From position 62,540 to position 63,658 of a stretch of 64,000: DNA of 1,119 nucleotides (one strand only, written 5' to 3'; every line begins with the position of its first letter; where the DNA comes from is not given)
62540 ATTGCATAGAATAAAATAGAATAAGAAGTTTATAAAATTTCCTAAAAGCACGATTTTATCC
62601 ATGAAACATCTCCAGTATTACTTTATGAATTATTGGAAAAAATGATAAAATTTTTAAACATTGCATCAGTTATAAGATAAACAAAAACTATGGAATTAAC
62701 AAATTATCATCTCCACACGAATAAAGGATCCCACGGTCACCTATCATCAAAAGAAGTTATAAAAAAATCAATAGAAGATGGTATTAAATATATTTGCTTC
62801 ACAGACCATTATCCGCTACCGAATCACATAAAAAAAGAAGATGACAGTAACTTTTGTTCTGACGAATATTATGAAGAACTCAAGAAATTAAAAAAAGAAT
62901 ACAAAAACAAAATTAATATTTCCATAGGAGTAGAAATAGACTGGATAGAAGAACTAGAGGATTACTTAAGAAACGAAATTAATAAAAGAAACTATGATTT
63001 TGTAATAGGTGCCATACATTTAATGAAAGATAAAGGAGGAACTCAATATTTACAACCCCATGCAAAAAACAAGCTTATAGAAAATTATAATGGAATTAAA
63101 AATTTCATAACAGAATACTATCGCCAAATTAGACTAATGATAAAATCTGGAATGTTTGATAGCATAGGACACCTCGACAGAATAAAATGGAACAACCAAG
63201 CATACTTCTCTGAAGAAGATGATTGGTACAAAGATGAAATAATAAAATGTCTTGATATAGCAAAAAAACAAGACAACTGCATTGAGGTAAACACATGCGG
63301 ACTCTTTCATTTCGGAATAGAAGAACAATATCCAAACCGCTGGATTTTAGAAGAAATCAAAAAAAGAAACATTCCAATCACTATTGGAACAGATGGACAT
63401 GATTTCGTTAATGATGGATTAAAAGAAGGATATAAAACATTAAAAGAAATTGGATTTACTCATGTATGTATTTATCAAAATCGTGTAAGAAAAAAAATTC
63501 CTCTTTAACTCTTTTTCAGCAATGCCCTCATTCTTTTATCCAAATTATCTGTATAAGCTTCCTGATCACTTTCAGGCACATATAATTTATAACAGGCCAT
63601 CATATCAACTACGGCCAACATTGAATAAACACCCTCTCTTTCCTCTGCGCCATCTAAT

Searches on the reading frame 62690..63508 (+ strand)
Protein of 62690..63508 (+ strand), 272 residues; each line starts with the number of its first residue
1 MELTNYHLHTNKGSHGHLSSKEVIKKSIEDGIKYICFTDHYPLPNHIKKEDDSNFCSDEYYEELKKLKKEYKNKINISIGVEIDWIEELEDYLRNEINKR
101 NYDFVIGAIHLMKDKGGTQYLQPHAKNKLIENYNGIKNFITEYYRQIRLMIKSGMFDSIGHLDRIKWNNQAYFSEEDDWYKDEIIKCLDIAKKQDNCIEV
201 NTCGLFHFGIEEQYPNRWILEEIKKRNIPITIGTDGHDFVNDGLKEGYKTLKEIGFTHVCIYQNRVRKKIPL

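Call 60: search_protein_families(library=pfam, proteins=[window:62690-63508:+], max_evalue=0.00001)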
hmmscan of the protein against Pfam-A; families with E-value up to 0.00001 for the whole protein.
window:62690-63508:+ (272 aa): 2 families
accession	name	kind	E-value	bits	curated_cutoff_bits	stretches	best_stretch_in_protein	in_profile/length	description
PF02811.25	PHP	-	3.1e-27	96.3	26.4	1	6-202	2-163/164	PHP domain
PF19567.5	CpsB_CapC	-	1.4e-06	28.3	27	1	12-96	14-94/234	Capsular polysaccharide synthesis, CpsB/CapC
